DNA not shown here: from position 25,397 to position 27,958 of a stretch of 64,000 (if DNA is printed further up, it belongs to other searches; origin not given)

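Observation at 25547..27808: Single ORF fusing class II HMG-CoA reductase to mevalonate kinase (consecutive pathway steps)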

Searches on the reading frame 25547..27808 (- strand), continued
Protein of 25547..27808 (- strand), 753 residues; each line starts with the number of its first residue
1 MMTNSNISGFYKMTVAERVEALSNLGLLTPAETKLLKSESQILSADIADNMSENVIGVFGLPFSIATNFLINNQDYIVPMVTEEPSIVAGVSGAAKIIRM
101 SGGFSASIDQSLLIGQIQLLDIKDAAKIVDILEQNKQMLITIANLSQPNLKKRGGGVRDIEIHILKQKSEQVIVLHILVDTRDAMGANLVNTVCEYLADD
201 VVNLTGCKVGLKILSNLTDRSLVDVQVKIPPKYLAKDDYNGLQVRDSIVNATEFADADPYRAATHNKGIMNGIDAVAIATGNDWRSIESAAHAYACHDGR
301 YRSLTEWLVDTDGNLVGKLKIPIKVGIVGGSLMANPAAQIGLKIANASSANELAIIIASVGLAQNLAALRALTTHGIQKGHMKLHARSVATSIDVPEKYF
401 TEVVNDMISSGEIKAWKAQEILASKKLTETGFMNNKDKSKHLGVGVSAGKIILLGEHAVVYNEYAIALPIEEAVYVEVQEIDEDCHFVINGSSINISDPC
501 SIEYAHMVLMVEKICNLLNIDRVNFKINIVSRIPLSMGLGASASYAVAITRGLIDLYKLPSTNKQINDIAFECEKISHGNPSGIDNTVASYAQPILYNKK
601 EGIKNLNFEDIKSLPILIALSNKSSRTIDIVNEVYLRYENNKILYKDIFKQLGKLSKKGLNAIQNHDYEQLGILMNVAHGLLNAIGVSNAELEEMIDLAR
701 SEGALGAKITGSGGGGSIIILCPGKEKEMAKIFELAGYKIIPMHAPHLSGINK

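Call 43: predict_structure(alignment_id=A1)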
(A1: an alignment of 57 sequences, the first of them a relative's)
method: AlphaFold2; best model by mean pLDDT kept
length: 753 residues; sequences in the alignment: 57
mean_pLDDT: 86.7   pTM: 0.60
mean pLDDT of the five models: 86.7, 84.6, 84.5, 81.0, 79.4
residues with pLDDT >= 90: 410; 70-90: 275; 50-70: 43; < 50: 25
segments of 3 or more residues with pLDDT < 50: 431-439, 492-495, 713-715, 747-753
pLDDT, mean of each block of 10 residues (from residue 1): 74 89 91 83 80 85 93 96 75 94 96 96 95 98 94 94 92 96 91 96 96 90 97 90 96 94 93 95 92 90 96 97 91 88 94 98 94 75 76 84 85 76 72 42 89 86 90 90 76 50 79 90 82 82 92 91 91 78 87 88 79 85 69 83 91 92 92 96 87 93 94 71 91 88 57 25
secondary structure, 60 per line:
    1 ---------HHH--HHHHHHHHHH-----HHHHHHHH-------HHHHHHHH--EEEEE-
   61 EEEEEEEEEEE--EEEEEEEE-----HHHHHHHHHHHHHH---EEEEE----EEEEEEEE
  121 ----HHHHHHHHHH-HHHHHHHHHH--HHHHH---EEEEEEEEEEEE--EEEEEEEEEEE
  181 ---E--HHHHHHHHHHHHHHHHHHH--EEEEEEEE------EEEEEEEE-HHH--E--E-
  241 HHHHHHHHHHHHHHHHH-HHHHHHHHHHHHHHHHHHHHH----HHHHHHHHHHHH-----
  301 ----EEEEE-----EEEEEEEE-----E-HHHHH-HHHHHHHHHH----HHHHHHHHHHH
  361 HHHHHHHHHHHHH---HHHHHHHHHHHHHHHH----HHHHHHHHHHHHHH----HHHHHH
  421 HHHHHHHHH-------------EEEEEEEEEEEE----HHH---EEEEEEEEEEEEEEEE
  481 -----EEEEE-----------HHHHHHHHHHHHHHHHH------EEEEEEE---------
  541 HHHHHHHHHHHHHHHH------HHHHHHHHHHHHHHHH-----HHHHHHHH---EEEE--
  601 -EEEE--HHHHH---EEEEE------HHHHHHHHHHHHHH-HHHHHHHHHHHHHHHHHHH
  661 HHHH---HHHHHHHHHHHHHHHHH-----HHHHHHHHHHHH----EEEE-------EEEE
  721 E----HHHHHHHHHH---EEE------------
elements in order (helices of 4 or more, strands of 3 or more residues): H15-24 H30-37 H45-52 E55-59 E61-71 E74-81 H87-100 E104-108 E113-120 H125-134 H136-145 H148-152 E156-167 E170-180 H187-205 E208-215 E222-229 H241-257 H259-279 H284-295 E305-309 E315-322 H330-334 H336-345 H350-373 H377-392 H397-410 H415-429 E443-454 E465-480 E486-490 H502-518 E525-531 H541-556 H563-578 H584-591 E595-598 E602-605 H608-612 E616-620 H627-640 H642-664 H668-684 H690-701 E706-709 E717-721 H726-735 E739-741

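Call 46: fold_search(model_id=the predicted structure, library=pdb)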
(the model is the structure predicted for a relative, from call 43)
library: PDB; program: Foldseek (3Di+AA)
matches with E <= 10: 819; with E <= 0.001: 302
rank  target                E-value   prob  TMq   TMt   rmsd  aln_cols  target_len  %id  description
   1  9dcp_A                1.8e-40  1.00  0.51  0.88   5.5       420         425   44  Structure of PmHMGR bound to mevalonate, CoA and NAD 1 minute after reaction initiation at pH 9 (released 2026-03-18)
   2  8gdn_A                7.3e-39  1.00  0.50  0.88   5.4       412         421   45  Structure of PmHMGR bound to mevalonate, CoA and NAD. (released 2024-03-20)
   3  9dpg_A                7.3e-39  1.00  0.50  0.89   5.5       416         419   44  Structure of PmHMGR bound to mevalonate, CoA and NAD 2 minutes 20 seconds after reaction initiation at pH 9 (released 2026-04-08)
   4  4i4b_A                2.0e-38  1.00  0.50  0.90   5.4       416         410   44  HMG-CoA Reductase from Pseudomonas mevalonii complexed with NAD and intermediate hemiacetal form of HMG-CoA (released 2013-07-17)
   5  9dg2_A                3.5e-38  1.00  0.50  0.88   5.5       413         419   44  PmHMGR bound to mevalonate, CoA, and NAD, buffer-exchanged to ammonium acetate environment at pH 6.7 (released 2026-03-18)
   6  6dio_B                5.8e-37  1.00  0.48  0.82   7.1       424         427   44  Structure of class II HMG-CoA reductase from Delftia acidovorans with NAD bound (released 2018-09-26)
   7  1qax_A                7.0e-37  1.00  0.51  0.89   5.5       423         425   44  TERNARY COMPLEX OF PSEUDOMONAS MEVALONII HMG-COA REDUCTASE WITH HMG-COA AND NAD+ (released 1999-06-18)
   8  5wpj_D                1.0e-36  1.00  0.46  0.81  11.5       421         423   43  Structure of the class II 3-hydroxy-3-methylglutaryl-CoA reductase from Streptococcus pneumoniae bound to NADPH in ope (released 2018-04-25)
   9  3qau                  1.1e-36  1.00  0.46  0.81  10.3       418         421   42  3-Hydroxy-3-MethylGlutaryl-Coenzyme A Reductase from Streptococcus pneumoniae (released 2011-01-26)
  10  5wpk_B                2.1e-36  1.00  0.49  0.84   6.3       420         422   43  Structure of the class II 3-hydroxy-3-methylglutaryl-CoA reductase from Streptococcus pneumoniae bound to HMG-CoA and  (released 2018-04-25)
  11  1r31_A                3.1e-36  1.00  0.47  0.92   5.3       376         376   46  HMG-CoA reductase from Pseudomonas mevalonii complexed with HMG-CoA (released 2003-10-14)
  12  1qay_A                6.7e-36  1.00  0.47  0.92   5.2       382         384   47  TERNARY COMPLEX OF PSEUDOMONAS MEVALONII HMG-COA REDUCTASE WITH MEVALONATE AND NAD+ (released 1999-06-18)
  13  4i56_A                6.7e-36  1.00  0.46  0.92   5.3       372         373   46  HMG-CoA reductase from pseudomonas mevalonii complexed with dithio-HMG-coa (released 2013-07-17)
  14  6dio_C                7.3e-36  1.00  0.48  0.82   7.3       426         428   43  Structure of class II HMG-CoA reductase from Delftia acidovorans with NAD bound (released 2018-09-26)
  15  8sz6_A                1.2e-35  1.00  0.47  0.92   5.3       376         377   46  PmHMGR bound to mevaldehyde and CoA (released 2024-03-20)
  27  7m3h_B                4.8e-34  1.00  0.45  0.80  11.2       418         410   39  Targeting Enterococcus faecalis HMG-CoA reductase with a novel non-statin inhibitor (released 2022-09-21)
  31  7m3h_A                1.6e-33  1.00  0.44  0.78  11.6       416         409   39  Targeting Enterococcus faecalis HMG-CoA reductase with a novel non-statin inhibitor (released 2022-09-21)
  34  7m1z_C                5.1e-33  1.00  0.47  0.82  12.3       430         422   38  Targeting Enterococcus faecalis HMG-CoA reductase with a novel non-statin inhibitor (released 2022-09-21)
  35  7m1z_B                6.7e-33  1.00  0.46  0.79  12.9       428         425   38  Targeting Enterococcus faecalis HMG-CoA reductase with a novel non-statin inhibitor (released 2022-09-21)
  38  7m1z_D                3.4e-30  1.00  0.40  0.84  10.7       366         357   40  Targeting Enterococcus faecalis HMG-CoA reductase with a novel non-statin inhibitor (released 2022-09-21)
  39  7m1z_A                5.6e-30  1.00  0.40  0.83  10.7       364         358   40  Targeting Enterococcus faecalis HMG-CoA reductase with a novel non-statin inhibitor (released 2022-09-21)
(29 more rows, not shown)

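Call 62: list_cluster_members(proteins=[P0026, P0029, P0035, P0066, P0083, P0103, P0108, P0117, P0047, P0096])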
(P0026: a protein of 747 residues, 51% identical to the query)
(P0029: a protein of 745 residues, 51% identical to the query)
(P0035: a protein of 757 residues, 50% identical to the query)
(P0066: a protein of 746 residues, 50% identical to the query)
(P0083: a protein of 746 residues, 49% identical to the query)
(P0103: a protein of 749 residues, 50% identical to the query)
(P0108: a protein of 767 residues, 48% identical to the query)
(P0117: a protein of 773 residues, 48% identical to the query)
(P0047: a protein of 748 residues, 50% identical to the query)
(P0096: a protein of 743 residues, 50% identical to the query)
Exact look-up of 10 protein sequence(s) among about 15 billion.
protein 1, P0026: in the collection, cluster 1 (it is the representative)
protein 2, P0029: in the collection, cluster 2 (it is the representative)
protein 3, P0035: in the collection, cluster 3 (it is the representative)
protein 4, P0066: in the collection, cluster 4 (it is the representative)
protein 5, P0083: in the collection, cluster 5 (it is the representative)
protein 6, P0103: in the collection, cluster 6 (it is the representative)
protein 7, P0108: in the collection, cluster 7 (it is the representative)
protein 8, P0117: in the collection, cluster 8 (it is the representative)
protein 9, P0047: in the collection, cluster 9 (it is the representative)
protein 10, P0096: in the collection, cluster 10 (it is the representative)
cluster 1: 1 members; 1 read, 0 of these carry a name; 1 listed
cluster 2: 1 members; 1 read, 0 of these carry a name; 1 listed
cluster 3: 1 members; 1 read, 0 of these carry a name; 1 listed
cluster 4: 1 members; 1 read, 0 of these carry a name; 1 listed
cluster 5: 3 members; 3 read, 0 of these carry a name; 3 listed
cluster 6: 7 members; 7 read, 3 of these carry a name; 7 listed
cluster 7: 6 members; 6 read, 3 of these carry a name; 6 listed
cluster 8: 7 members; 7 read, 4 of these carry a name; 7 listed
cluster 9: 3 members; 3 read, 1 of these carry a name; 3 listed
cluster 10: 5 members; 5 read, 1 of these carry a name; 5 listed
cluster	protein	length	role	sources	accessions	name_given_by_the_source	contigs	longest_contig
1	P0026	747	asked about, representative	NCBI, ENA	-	-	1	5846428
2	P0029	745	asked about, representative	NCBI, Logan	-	-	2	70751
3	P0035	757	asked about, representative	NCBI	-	-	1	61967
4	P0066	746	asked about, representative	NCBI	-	-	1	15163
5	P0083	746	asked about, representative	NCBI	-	-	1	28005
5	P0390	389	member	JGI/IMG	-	-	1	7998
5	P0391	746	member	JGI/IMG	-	-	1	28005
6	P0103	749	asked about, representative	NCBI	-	-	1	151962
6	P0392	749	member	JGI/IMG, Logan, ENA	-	hydroxymethylglutaryl-CoA reductase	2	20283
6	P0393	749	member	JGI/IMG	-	hydroxymethylglutaryl-CoA reductase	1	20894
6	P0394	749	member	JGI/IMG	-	hydroxymethylglutaryl-CoA reductase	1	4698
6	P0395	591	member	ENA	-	-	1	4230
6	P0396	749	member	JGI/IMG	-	-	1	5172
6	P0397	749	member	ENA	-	-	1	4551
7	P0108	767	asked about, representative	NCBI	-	-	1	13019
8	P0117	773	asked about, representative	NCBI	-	-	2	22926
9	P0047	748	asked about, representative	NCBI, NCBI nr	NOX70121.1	MAG: hydroxymethylglutaryl-CoA reductase, degradative [Gammaproteobacteria bacterium] | hydroxymethylglutaryl-CoA reductase, degradative [Gammaproteobacteria bacterium]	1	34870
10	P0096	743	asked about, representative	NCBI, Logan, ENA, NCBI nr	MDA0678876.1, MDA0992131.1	MAG: hydroxymethylglutaryl-CoA reductase, degradative [Proteobacteria bacterium] | hydroxymethylglutaryl-CoA reductase, degradative [Pseudomonadota bacterium]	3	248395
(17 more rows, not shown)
